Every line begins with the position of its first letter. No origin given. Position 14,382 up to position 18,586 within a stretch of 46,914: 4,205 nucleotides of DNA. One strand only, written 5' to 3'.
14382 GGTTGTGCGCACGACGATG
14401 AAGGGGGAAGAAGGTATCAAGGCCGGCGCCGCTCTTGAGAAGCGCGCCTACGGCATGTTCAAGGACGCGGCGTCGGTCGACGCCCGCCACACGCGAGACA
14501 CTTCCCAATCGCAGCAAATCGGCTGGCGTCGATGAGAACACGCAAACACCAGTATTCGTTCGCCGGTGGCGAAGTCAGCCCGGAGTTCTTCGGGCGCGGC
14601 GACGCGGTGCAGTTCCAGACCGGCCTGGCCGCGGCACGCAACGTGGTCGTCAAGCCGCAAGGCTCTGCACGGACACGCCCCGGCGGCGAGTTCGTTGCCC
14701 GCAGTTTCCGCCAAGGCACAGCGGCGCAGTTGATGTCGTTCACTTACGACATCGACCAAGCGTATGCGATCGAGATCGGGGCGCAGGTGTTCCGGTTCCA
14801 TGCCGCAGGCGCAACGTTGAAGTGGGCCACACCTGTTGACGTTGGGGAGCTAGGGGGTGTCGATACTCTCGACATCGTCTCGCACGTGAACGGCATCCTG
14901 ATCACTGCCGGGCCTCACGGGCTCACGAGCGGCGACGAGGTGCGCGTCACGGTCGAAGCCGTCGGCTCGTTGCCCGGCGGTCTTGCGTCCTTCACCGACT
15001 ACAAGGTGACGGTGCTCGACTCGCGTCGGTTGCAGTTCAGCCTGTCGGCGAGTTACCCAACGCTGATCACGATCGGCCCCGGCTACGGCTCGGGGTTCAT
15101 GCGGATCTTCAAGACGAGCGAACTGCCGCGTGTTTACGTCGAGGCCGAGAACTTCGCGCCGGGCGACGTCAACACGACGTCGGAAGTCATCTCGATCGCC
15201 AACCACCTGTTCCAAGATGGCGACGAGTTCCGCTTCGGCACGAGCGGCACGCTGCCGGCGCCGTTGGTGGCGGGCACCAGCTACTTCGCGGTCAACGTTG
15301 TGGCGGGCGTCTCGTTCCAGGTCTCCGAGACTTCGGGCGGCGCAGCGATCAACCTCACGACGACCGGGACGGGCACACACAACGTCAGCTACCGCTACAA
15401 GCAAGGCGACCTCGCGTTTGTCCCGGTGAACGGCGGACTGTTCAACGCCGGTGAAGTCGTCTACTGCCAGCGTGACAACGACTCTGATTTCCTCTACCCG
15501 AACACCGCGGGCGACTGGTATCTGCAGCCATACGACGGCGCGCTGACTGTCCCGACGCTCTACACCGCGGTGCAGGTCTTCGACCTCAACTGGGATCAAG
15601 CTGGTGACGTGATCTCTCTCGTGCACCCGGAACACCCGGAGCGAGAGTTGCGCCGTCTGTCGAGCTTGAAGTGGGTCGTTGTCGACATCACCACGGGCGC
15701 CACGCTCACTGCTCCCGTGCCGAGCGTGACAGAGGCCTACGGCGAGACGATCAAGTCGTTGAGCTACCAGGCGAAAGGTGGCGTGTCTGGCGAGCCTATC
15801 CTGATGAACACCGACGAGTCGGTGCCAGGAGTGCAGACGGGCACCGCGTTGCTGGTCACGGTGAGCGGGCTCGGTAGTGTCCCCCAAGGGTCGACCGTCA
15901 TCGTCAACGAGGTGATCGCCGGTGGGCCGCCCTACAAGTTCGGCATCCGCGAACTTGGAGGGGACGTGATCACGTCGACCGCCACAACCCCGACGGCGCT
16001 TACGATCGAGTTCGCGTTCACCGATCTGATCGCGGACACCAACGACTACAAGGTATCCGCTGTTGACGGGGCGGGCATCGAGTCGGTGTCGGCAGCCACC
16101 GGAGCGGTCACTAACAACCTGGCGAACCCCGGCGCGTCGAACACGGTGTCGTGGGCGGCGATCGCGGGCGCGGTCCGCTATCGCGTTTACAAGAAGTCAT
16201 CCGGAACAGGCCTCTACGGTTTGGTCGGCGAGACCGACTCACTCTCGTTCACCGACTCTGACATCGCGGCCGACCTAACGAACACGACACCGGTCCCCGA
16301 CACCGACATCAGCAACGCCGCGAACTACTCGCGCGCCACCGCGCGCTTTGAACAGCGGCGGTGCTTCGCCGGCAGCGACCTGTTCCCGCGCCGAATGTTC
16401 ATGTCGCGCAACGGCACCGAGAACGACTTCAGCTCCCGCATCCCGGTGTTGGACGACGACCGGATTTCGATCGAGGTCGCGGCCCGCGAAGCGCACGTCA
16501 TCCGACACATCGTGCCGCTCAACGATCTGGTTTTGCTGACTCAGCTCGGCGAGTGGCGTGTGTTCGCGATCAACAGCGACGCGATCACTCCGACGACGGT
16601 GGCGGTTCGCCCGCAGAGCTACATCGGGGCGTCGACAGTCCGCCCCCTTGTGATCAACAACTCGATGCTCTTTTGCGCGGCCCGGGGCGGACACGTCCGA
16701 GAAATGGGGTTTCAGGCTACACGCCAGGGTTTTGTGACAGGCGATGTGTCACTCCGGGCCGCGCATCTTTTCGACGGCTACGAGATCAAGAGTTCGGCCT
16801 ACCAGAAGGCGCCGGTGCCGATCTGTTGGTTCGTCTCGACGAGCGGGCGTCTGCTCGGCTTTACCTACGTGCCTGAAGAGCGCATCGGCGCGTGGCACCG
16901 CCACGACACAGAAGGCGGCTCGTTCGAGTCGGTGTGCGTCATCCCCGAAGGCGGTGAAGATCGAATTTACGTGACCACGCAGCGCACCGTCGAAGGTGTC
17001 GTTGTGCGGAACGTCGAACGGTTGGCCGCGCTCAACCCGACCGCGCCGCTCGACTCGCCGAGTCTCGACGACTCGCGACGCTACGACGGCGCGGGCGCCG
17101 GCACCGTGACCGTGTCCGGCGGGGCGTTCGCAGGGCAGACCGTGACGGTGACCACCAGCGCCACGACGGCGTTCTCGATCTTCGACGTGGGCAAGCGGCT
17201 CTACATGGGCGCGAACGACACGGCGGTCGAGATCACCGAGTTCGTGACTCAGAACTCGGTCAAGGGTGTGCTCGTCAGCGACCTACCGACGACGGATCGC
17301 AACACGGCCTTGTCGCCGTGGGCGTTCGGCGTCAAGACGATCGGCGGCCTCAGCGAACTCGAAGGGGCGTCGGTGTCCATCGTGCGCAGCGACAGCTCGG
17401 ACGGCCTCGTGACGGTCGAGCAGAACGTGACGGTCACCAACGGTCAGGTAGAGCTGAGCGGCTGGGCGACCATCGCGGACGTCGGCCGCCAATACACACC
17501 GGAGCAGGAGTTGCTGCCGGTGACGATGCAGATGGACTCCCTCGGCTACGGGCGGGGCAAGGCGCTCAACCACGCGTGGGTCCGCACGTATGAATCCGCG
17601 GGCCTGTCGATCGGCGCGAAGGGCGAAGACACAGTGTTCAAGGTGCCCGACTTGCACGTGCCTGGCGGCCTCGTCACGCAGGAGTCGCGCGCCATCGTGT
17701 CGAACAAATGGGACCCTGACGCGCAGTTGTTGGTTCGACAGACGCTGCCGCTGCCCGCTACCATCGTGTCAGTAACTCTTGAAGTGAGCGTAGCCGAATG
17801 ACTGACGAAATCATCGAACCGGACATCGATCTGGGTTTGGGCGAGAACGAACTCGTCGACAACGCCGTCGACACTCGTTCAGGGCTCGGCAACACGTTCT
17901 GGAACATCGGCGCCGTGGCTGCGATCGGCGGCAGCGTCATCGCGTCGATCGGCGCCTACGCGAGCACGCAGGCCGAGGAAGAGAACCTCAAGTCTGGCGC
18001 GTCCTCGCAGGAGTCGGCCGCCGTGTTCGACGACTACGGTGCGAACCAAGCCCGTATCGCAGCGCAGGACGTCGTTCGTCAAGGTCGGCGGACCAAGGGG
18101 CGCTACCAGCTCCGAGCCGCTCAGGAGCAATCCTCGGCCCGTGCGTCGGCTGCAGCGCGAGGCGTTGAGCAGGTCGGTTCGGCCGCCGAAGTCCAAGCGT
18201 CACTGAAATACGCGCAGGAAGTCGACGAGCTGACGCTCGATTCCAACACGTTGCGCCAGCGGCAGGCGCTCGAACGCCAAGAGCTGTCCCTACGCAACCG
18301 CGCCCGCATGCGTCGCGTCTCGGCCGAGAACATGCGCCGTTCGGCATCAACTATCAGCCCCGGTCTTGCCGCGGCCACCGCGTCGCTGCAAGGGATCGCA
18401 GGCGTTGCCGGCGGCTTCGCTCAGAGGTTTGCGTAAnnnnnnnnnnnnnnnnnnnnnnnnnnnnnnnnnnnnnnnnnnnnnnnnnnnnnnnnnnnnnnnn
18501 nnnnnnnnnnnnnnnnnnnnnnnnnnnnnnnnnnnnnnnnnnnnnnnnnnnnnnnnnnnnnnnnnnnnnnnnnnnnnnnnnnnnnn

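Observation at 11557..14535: Tail adaptor (gp11-like) domain fused to an SGNH/SASA-type esterase whose catalytic blocks are split by a ~550-aa insertion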

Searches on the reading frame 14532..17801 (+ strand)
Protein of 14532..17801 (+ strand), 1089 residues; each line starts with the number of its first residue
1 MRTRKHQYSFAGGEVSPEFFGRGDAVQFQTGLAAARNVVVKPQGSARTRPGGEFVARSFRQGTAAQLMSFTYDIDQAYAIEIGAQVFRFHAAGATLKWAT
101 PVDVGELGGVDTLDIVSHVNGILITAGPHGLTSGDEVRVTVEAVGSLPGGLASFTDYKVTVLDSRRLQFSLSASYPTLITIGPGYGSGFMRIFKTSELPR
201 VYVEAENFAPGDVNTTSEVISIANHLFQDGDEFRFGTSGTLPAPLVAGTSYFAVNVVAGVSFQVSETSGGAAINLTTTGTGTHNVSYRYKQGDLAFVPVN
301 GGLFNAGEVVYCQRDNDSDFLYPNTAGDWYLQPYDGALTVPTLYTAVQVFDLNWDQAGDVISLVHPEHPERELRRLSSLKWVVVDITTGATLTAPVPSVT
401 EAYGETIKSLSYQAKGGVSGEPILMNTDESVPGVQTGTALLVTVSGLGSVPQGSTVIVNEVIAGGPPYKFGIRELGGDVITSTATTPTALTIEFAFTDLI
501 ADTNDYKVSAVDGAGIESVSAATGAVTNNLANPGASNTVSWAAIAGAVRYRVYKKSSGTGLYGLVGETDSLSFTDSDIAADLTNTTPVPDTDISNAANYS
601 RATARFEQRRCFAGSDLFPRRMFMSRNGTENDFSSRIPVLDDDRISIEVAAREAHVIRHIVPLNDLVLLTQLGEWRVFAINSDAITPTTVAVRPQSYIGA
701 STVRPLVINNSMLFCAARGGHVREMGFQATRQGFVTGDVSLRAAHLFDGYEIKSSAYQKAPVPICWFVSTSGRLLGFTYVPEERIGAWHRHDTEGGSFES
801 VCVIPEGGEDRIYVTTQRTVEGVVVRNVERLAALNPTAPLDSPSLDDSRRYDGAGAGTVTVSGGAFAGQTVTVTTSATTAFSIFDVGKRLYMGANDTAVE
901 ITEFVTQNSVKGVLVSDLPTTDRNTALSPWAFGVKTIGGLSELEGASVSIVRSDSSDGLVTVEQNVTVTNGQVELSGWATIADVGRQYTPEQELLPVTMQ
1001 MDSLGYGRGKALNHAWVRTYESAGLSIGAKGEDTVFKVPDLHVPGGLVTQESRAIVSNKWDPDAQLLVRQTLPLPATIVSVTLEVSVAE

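Call 3: search_protein_families(library=pfam, proteins=[window:14532-17801:+], max_evalue=0.1)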
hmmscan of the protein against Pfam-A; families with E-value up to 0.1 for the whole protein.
window:14532-17801:+ (1089 aa): 1 family
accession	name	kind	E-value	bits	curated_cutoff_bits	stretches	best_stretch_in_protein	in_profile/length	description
PF25675.1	Phage_nozzle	-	0.0013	17.5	27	1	635-723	381-469/794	Bacteriophage nozzle protein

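Call 4: search_protein_families(library=phrogs, proteins=[window:14532-17801:+], max_evalue=0.01)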
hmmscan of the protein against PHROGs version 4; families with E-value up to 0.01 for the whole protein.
window:14532-17801:+ (1089 aa): 9 families
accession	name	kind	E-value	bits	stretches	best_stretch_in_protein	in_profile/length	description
phrog_376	-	tail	1.1e-141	474.7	1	1-1088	2-710/712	tail protein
phrog_15566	-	tail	2.2e-76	258.6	1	594-1087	42-549/552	tail protein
phrog_20269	-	unknown function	7e-29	102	1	7-388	7-155/374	-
phrog_30010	-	unknown function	8.8e-26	91.7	1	719-986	188-464/517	-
phrog_457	-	tail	6.4e-12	45.8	1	622-880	372-628/793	tail protein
phrog_2885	-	tail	2.4e-06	25.1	1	199-287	1798-1891/4179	baseplate wedge subunit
phrog_9370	-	tail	0.00013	21.8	1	213-317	272-375/460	tail fiber protein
phrog_4711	-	unknown function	0.00039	21.2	1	213-317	105-208/296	-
phrog_7765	-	unknown function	0.0011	18.3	1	217-315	391-488/578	-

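Call 6: search_protein_families(library=ncbifam, proteins=[window:14532-17801:+], max_evalue=0.1)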
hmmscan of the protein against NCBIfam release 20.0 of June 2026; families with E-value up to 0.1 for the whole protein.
window:14532-17801:+ (1089 aa): 0 families

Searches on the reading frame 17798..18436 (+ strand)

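Call 3: search_protein_families(library=pfam, proteins=[window:17798-18436:+], max_evalue=0.1)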
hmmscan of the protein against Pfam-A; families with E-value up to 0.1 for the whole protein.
window:17798-18436:+ (212 aa): 1 family
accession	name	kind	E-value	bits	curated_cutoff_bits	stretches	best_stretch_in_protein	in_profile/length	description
PF24072.1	T7_gp14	-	1.3e-07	32.1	27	1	38-207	8-171/187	T7 virus internal virion protein gp14 family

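Call 4: search_protein_families(library=phrogs, proteins=[window:17798-18436:+], max_evalue=0.01)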
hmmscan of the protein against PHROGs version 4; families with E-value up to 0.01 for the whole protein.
window:17798-18436:+ (212 aa): 1 family
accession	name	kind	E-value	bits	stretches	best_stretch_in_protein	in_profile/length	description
phrog_418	-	head and packaging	5e-08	34.2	1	63-202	20-158/166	internal virion protein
